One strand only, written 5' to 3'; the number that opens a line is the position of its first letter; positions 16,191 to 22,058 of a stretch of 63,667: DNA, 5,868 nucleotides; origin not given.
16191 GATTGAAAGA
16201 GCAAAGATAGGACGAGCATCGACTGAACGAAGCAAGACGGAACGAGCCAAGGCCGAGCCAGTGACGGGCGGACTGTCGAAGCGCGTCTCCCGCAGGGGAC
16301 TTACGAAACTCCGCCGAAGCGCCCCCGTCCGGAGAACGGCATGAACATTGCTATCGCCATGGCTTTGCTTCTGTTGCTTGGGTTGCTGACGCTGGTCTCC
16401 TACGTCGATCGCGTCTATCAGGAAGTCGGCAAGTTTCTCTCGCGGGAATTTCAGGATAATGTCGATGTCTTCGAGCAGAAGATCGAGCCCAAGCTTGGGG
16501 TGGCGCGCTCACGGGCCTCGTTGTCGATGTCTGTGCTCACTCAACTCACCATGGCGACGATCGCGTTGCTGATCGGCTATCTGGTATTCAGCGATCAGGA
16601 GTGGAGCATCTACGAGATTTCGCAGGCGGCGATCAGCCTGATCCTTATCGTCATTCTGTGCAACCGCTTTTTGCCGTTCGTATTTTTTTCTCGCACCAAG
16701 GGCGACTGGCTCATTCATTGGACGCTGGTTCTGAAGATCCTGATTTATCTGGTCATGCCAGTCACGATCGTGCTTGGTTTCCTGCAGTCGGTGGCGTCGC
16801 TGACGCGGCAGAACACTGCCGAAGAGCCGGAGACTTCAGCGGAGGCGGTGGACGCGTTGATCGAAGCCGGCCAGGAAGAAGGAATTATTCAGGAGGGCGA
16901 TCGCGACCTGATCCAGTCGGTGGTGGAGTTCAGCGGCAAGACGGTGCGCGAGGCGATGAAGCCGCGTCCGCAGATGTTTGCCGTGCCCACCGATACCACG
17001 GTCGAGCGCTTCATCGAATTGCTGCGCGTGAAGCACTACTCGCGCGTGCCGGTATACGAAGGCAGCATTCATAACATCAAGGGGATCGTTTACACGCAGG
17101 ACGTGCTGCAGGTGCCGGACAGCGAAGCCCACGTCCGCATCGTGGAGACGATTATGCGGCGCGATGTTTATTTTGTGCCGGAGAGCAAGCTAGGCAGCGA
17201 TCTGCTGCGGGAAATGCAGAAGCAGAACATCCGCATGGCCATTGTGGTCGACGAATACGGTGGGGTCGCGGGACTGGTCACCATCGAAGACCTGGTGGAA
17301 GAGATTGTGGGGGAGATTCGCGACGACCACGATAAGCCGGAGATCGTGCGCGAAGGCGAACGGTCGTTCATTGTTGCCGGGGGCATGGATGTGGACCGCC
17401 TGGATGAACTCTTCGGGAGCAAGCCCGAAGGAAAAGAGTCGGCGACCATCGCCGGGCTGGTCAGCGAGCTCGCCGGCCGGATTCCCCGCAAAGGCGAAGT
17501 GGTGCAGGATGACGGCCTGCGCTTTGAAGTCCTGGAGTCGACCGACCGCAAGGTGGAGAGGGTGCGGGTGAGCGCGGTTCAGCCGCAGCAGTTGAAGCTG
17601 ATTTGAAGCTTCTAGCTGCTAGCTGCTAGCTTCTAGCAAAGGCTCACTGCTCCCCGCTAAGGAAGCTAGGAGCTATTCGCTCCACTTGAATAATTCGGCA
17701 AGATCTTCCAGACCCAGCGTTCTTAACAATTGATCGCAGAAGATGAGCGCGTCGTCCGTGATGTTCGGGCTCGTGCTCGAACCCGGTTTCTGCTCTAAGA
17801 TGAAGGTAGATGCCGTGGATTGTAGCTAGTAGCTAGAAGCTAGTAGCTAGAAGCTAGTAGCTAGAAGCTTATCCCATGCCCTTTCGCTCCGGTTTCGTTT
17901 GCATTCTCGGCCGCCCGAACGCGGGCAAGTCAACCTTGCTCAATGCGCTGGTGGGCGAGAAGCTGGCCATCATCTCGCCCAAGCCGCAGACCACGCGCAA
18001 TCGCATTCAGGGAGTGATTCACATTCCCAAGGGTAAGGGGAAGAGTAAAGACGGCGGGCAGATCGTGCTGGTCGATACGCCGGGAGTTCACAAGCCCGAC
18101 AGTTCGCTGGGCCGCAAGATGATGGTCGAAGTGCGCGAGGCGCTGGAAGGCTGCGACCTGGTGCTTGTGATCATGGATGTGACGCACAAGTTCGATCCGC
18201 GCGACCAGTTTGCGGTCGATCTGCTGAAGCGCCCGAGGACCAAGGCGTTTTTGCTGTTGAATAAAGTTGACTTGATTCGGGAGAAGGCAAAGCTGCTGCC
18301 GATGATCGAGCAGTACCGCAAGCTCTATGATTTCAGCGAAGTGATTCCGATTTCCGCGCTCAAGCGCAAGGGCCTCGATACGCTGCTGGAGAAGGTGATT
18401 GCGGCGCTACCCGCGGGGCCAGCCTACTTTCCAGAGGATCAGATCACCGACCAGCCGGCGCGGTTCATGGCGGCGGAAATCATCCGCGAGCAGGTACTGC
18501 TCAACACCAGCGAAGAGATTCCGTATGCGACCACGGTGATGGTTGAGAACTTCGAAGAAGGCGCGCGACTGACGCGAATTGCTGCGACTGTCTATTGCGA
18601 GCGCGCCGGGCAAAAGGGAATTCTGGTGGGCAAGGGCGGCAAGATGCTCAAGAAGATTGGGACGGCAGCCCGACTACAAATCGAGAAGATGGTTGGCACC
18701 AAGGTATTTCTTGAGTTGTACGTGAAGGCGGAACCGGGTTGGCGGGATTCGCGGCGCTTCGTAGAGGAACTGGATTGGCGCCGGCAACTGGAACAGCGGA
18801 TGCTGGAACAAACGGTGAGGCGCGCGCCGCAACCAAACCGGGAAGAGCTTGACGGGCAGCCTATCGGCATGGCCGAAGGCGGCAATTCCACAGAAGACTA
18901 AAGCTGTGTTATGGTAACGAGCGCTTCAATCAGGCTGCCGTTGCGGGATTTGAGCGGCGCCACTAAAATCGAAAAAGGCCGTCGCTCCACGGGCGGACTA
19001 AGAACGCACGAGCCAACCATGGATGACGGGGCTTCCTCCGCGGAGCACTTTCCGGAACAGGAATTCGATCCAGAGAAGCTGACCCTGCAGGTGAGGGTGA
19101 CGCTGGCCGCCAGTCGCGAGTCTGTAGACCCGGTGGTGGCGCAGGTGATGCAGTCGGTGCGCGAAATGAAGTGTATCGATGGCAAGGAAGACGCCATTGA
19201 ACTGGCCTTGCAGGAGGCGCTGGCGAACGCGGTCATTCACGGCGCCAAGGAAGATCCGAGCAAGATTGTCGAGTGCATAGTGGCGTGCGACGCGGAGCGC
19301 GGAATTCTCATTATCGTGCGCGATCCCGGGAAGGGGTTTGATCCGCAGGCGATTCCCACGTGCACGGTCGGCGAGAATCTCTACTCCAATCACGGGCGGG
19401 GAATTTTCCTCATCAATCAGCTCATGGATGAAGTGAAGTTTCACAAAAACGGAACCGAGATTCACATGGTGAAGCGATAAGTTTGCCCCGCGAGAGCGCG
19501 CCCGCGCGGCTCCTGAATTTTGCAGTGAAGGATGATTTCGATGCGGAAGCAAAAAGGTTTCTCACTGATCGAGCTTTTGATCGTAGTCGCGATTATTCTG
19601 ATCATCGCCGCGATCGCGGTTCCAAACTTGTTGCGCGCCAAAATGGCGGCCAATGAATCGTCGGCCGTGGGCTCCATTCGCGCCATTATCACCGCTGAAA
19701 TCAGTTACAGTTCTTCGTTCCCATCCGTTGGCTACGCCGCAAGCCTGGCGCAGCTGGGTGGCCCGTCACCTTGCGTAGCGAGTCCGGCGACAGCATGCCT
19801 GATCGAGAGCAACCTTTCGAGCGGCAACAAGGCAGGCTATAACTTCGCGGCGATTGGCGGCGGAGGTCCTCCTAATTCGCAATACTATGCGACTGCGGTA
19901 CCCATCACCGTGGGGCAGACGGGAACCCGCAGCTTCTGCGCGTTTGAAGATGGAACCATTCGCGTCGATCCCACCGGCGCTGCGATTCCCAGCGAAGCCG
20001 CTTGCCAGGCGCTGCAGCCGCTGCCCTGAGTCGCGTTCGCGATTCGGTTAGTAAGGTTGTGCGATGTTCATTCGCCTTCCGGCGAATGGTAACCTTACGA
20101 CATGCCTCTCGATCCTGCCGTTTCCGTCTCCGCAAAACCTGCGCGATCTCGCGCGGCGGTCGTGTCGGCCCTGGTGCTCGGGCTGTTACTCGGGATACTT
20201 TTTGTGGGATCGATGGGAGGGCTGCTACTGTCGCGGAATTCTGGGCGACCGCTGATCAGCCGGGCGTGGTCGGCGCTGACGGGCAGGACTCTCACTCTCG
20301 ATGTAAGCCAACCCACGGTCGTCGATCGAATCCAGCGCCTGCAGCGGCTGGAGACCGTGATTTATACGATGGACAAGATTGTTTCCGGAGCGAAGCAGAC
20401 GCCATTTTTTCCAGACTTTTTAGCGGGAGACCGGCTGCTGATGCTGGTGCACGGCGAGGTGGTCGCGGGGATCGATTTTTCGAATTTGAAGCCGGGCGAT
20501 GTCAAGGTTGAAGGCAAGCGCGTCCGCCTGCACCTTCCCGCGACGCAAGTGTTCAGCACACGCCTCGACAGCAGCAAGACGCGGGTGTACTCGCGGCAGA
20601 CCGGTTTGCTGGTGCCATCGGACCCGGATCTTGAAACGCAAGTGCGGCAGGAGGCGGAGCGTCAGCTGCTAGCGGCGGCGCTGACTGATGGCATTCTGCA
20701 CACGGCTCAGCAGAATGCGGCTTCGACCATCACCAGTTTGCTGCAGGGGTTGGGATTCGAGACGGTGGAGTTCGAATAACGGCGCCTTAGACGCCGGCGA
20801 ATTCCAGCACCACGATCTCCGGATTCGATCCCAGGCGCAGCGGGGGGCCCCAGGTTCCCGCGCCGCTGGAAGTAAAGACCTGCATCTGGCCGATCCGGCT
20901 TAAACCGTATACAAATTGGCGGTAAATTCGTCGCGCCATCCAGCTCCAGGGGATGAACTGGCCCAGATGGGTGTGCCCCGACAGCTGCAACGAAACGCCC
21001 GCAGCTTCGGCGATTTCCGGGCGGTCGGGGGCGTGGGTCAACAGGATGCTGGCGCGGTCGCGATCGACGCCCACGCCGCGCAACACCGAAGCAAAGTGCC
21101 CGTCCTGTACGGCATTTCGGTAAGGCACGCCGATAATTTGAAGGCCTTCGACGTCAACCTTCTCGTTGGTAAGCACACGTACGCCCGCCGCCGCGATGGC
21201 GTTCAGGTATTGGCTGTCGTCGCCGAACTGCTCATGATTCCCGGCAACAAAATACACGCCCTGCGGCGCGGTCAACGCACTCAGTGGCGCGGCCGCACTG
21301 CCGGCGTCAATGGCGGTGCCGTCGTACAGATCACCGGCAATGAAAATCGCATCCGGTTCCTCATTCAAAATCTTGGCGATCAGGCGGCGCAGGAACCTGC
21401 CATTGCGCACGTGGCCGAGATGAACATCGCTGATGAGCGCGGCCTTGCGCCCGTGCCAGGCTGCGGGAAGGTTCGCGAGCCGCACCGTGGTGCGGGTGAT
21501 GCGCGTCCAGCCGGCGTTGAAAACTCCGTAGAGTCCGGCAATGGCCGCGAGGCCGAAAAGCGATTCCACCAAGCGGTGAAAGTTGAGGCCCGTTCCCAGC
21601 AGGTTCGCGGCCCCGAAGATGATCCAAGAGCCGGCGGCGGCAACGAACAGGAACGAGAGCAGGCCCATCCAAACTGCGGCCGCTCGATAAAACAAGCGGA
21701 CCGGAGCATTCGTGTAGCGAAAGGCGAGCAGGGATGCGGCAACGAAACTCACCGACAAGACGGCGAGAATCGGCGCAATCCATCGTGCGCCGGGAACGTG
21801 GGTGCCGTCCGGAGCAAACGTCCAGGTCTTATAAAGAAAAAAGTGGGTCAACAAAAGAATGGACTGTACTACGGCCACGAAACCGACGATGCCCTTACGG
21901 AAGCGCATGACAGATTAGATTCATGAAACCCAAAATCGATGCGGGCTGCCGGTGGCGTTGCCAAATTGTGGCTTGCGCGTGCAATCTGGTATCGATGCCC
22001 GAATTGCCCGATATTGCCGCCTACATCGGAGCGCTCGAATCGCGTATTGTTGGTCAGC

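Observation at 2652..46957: Window-wide class of intergenic 7-10 nt tandem arrays, mostly arranged as reverse-complementary 'mirror' pairs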

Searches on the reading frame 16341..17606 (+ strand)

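Call 56: search_protein_families(library=pfam, proteins=[window:16341-17606:+])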
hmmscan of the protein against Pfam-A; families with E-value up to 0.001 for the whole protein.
window:16341-17606:+ (421 aa): 3 families
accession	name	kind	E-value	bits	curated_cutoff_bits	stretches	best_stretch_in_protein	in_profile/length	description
PF00571.33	CBS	-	3.5e-18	66.1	24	2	268-323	1-56/57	CBS domain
PF03471.22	CorC_HlyC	-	4.5e-17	62.3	27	1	338-412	3-79/81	Transporter associated domain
PF01595.25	CNNM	-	0.00018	21.6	28.4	1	77-185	81-179/181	Cyclin M transmembrane N-terminal domain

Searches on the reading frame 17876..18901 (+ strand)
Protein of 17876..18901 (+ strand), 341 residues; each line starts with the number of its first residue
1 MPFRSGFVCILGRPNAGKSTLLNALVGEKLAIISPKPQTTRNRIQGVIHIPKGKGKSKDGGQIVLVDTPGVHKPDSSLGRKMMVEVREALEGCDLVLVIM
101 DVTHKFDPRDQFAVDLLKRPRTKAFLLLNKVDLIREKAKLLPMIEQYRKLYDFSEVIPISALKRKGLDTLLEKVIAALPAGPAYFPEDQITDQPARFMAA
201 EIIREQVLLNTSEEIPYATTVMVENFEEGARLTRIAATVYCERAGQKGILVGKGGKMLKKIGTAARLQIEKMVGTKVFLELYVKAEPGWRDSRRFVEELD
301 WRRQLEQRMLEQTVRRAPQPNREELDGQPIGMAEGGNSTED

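Call 56: search_protein_families(library=pfam, proteins=[window:17876-18901:+])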
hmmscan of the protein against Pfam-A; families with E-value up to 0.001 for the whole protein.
window:17876-18901:+ (341 aa): 9 families
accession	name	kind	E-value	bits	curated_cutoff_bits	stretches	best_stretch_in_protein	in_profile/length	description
PF01926.29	MMR_HSR1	-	4.6e-25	88.4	21.9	1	8-130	2-113/113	50S ribosome-binding GTPase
PF07650.23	KH_2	-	7.6e-17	61.4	22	1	214-290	1-78/78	KH domain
PF00009.33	GTP_EFTU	-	1.5e-13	51.2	26.5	1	8-179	6-187/188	Elongation factor Tu GTP binding domain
PF00350.29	Dynamin_N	-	5.1e-12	46.6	27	2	8-41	1-34/168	Dynamin family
PF02421.24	FeoB_N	-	1.2e-09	38.4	27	1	8-173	3-155/156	Ferrous iron transport protein B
PF04548.22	AIG1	-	1.1e-07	31.9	27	1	9-119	4-109/212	AIG1 family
PF03193.22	RsgA_GTPase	-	3.1e-07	30.8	30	0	6-75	107-172/174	RsgA GTPase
PF02492.25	cobW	-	0.00018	21.6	20.7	0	61-151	84-173/180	CobW/HypB/UreG, nucleotide-binding domain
PF25683.1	URGCP_GTPase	-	0.00099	18.4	55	0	8-76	192-258/396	URGCP-like GTPase domain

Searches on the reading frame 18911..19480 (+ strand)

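Call 69: search_protein_families(library=pfam, proteins=[window:18911-19480:+], max_evalue=0.00001)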
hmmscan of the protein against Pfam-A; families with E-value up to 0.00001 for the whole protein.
window:18911-19480:+ (189 aa): 2 families
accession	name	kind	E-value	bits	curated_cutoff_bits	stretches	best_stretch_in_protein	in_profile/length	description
PF13581.12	HATPase_c_2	-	4.8e-25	88.5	27.4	1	66-188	2-127/127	Histidine kinase-like ATPase domain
PF02518.31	HATPase_c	-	7.7e-08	33.2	26.4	1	91-176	1-92/111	Histidine kinase-, DNA gyrase B-, and HSP90-like ATPase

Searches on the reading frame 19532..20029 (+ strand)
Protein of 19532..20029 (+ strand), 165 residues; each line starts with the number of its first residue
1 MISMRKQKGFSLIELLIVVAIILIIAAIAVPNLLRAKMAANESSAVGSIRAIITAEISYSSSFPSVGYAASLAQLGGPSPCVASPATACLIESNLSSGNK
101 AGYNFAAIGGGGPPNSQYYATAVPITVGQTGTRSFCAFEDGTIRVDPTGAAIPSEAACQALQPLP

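Call 69: search_protein_families(library=pfam, proteins=[window:19532-20029:+], max_evalue=0.00001)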
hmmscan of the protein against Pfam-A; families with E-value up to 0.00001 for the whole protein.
window:19532-20029:+ (165 aa): 1 family
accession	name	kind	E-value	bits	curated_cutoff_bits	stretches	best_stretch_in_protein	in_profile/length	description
PF07963.17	N_methyl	-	5.5e-10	38.8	21.2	1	4-30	1-27/27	Prokaryotic N-terminal methylation motif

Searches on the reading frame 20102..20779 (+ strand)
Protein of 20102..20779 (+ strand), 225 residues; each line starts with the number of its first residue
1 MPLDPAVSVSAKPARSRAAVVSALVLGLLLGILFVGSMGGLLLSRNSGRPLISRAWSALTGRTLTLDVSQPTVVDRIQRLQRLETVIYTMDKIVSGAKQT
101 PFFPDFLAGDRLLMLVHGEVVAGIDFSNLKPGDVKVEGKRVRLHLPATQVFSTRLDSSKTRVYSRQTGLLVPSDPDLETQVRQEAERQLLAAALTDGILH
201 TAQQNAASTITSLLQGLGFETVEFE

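Call 69: search_protein_families(library=pfam, proteins=[window:20102-20779:+], max_evalue=0.00001)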
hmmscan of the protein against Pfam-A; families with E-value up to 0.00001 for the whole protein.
window:20102-20779:+ (225 aa): 1 family
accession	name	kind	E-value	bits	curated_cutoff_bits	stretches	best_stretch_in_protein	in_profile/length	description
PF14014.11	DUF4230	-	2.9e-37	128.5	27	1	76-223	2-147/148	Protein of unknown function (DUF4230)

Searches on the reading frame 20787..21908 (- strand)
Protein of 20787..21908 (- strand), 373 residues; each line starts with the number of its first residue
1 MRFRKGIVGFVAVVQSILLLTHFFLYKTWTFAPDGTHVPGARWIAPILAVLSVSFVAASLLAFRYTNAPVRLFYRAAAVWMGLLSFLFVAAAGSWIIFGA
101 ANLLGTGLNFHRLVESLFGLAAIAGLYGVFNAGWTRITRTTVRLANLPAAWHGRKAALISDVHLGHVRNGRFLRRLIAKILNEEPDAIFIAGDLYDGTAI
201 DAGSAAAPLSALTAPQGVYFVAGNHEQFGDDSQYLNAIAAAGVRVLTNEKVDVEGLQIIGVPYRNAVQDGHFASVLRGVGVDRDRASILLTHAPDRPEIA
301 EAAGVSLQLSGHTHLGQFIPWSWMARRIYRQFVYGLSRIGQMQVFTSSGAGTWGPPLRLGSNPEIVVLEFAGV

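Call 69: search_protein_families(library=pfam, proteins=[window:20787-21908:-], max_evalue=0.00001)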
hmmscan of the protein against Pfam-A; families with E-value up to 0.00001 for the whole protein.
window:20787-21908:- (373 aa): 2 families
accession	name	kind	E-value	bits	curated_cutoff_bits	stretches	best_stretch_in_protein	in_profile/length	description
PF00149.33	Metallophos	-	3.8e-13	50.7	21.5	1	157-314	4-189/191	Calcineurin-like phosphoesterase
PF12850.12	Metallophos_2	-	1.7e-07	31.8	27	1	156-314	3-117/154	Calcineurin-like phosphoesterase superfamily domain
